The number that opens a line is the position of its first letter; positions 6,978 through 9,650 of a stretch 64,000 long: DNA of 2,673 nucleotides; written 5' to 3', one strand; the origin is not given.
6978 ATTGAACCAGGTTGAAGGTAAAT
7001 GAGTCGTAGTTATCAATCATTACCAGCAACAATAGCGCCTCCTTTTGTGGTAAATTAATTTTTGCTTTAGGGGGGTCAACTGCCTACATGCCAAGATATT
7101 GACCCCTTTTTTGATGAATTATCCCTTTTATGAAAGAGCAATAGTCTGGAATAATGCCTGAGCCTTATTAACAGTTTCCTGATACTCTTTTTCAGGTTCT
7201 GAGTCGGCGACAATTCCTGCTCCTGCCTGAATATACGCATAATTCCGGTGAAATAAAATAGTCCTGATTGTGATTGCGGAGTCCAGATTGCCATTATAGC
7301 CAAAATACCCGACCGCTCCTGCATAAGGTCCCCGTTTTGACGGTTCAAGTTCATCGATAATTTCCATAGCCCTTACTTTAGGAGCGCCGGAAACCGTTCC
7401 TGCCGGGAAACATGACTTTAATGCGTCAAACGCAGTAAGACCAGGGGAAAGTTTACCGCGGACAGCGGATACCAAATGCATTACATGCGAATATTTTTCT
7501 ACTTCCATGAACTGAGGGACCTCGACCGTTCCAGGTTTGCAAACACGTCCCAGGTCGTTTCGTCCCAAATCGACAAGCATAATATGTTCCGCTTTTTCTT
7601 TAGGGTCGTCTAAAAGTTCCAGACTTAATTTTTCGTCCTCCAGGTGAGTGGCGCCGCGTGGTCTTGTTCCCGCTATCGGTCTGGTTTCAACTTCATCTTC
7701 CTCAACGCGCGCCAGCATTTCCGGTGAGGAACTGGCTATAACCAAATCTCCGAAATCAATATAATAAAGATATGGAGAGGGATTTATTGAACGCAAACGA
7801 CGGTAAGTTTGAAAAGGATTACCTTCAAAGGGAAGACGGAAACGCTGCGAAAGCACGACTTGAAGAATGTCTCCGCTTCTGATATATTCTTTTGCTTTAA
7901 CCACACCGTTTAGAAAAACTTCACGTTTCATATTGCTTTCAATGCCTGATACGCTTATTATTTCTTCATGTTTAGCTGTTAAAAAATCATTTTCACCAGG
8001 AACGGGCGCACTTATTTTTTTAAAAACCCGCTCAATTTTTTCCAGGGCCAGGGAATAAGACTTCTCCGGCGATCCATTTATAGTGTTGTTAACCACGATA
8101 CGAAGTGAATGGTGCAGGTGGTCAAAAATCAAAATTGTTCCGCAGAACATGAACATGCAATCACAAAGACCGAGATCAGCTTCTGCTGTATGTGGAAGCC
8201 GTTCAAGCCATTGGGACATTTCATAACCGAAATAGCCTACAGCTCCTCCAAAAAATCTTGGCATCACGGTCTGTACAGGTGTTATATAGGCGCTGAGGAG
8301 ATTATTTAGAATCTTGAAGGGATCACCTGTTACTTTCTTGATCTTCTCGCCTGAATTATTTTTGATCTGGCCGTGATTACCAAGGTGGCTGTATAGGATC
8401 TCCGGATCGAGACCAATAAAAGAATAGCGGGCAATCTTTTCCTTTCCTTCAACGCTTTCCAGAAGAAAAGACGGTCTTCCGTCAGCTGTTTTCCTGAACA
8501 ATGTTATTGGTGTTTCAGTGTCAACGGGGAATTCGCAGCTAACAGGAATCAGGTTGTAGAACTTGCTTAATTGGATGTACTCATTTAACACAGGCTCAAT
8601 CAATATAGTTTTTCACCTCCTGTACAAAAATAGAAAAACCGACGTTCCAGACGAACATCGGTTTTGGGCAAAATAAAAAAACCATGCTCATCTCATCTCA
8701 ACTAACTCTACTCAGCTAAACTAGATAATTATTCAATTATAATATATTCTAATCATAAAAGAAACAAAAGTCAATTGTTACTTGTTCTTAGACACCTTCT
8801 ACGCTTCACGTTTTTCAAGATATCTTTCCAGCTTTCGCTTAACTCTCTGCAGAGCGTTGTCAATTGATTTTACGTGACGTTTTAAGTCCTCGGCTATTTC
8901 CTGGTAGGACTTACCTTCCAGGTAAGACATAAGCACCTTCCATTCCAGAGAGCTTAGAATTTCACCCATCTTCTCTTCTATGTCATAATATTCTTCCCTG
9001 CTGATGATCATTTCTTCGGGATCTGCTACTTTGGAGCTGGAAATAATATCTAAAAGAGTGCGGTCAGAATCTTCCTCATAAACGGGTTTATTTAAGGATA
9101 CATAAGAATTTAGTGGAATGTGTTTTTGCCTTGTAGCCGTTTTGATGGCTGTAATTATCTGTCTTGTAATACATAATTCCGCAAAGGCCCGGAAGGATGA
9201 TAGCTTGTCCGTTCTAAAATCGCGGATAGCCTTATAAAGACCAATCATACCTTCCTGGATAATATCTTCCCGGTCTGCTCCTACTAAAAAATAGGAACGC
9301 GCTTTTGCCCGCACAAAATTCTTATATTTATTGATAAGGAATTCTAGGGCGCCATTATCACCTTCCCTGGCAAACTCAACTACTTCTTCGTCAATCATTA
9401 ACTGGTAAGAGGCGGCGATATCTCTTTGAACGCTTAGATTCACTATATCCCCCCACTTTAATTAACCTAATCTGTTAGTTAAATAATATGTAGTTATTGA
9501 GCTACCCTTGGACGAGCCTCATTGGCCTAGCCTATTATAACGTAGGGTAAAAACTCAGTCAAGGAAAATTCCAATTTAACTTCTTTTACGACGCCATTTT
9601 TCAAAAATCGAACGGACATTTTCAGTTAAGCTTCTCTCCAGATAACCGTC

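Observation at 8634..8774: Complete TRAP-type attenuator upstream of trpE in a clostridial-type genome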

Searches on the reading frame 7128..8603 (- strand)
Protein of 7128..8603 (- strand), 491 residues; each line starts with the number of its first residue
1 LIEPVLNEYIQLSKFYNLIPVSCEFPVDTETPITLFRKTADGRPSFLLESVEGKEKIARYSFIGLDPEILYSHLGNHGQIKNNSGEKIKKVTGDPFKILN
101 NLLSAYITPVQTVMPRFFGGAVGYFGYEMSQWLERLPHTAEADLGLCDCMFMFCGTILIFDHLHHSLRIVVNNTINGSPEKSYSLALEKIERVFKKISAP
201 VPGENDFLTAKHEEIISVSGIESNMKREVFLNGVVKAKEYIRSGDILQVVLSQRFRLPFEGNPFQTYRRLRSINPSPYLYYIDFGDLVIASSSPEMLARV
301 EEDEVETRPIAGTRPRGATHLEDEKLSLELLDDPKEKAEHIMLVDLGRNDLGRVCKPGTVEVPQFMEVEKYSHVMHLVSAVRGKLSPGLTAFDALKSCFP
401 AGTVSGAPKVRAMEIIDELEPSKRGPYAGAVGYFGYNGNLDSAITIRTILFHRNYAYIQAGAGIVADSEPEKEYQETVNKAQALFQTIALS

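Call 13: find_related_loci(query=window:7128-8603:-, collection=genome_contigs, flank=3000)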
Query window:7128-8603:- (491 aa) in genome_contigs; peptide patterns used: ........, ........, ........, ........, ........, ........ (x = any residue, [..] = any of these).
136 stretches matched a pattern; 106 encode a relative of the query (tblastn E <= 1e-3); the best 80 are kept; 80 distinct loci.
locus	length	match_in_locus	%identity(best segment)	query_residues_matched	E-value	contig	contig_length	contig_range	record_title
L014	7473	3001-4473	90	1-491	0e+0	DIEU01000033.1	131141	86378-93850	MAG TPA_asm: Firmicutes bacterium UBA5766 UBA5766_contig_2932, whole genome shotgun sequence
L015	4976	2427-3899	90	1-491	0e+0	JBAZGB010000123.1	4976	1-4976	MAG: Eubacteriales bacterium isolate SO_2017_LW3_34 NODE_63289_length_4976_cov_1.337183_LW162_2017, whole genome shotgun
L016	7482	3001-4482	89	1-491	0e+0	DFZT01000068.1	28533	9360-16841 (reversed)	MAG TPA_asm: Firmicutes bacterium UBA4049 UBA4049_contig_1531, whole genome shotgun sequence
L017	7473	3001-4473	88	1-491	0e+0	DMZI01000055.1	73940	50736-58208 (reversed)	MAG TPA_asm: Desulfotomaculum sp. isolate UBA7919 contig_427, whole genome shotgun sequence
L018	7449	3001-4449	55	1-489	3e-174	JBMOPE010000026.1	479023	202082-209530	MAG: Bacillota bacterium isolate Betzabe_MAG120 MAG120_26, whole genome shotgun sequence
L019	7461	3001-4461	53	1-491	2e-170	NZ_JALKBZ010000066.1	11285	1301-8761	Fuchsiella alkaliacetigena strain Z-7100 Falka_66, whole genome shotgun sequence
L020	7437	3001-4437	53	4-488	3e-169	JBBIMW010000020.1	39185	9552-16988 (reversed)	MAG: Peptococcaceae bacterium isolate STS170223_bin_241 NODE_334_length_39185_cov_5.781038, whole genome shotgun sequenc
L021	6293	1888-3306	53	17-491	1e-161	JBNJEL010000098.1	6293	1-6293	MAG: Bacillota bacterium isolate Y23_14dBSd3.bin.85 NODE_12499_length_6293_cov_6.221020, whole genome shotgun sequence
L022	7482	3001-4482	48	4-491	4e-153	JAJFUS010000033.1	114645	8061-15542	MAG: bacterium isolate bin.50 k141_414857, whole genome shotgun sequence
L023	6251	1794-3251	50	1-491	9e-150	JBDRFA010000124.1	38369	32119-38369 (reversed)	MAG: Candidatus Omnitrophota bacterium isolate MEGAHIT-group-1.343 k141_13614084, whole genome shotgun sequence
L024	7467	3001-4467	49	1-491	2e-149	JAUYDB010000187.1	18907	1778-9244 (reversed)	MAG: Candidatus Omnitrophota bacterium isolate C20_maxbin.118 C20_k141_447440, whole genome shotgun sequence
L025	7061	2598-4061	48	1-491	1e-144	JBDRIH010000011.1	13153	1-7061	MAG: Candidatus Omnitrophota bacterium isolate MEGAHIT-group-1.574 k141_12436761, whole genome shotgun sequence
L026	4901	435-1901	48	1-491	4e-144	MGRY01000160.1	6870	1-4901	MAG: Deltaproteobacteria bacterium RIFCSPLOWO2_02_56_12 rifcsplowo2_02_sub10_scaffold_3793, whole genome shotgun sequenc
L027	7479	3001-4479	48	1-489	5e-142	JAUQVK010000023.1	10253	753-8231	MAG: Thermostichus sp. DRC_bins_24 NODE_6053_length_10253_cov_2.84673, whole genome shotgun sequence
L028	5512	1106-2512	48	16-488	1e-141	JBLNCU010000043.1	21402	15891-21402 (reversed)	MAG: Bacillota bacterium isolate MAG117 PRJNA950955_bin25_renamed_42, whole genome shotgun sequence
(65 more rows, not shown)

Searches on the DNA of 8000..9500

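Call 6: search_rna_families(source=window, start=8000, end=9500, threshold=evalue, max_evalue=10)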
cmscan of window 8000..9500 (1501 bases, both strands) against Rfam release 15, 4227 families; matches with E-value up to 10: 5.
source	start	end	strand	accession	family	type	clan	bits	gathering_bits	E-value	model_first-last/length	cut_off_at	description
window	8649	8751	-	RF04342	Plastid-psbA-1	Cis-reg;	CL00153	20.8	54.3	8.9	1-114/114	no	Plastid-psbA-1 3UTR RNA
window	8650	8752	-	RF00309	snosnR60_Z15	Gene; snRNA; snoRNA; CD-box;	CL00070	18.1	41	9.1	1-98/98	no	Small nucleolar RNA snR60/Z15/Z230/Z193/J17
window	8071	8139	+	RF02619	BSnc115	Gene; sRNA;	-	16.2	115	4.5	1-91/91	no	Brucella sRNA 115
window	8638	8749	-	RF02634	EF3314_EF3315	Gene; sRNA;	-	12.7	100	6.5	1-141/141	no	Enterococcus sRNA EF3314_EF3315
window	8658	8797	-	RF01295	SCARNA7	Gene; snRNA; snoRNA; scaRNA;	-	12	65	2.4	1-330/330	no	Small Cajal body-specific RNA 7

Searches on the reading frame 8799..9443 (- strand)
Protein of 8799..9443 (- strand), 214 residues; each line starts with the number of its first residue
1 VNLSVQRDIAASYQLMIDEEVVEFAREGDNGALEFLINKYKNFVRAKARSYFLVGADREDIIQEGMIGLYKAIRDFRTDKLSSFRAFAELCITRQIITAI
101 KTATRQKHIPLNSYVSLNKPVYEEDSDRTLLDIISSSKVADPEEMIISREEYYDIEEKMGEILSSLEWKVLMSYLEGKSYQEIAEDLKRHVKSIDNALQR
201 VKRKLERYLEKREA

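Call 70: search_protein_families(library=pfam, proteins=[window:8799-9443:-], max_evalue=0.01)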
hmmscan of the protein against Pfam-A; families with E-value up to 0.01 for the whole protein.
window:8799-9443:- (214 aa): 4 families
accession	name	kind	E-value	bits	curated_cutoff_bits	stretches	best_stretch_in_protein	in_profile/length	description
PF04542.20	Sigma70_r2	-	1.7e-15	57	24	1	36-105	1-70/71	Sigma-70 region 2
PF08281.18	Sigma70_r4_2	-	1.9e-09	37.4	25.7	1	170-205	19-54/54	Sigma-70, region 4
PF00196.25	GerE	-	0.00058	19.9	23.5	1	162-206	2-46/57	Bacterial regulatory proteins, luxR family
PF13384.12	HTH_23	-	0.0046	17.2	24.6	1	168-202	8-42/50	Homeodomain-like domain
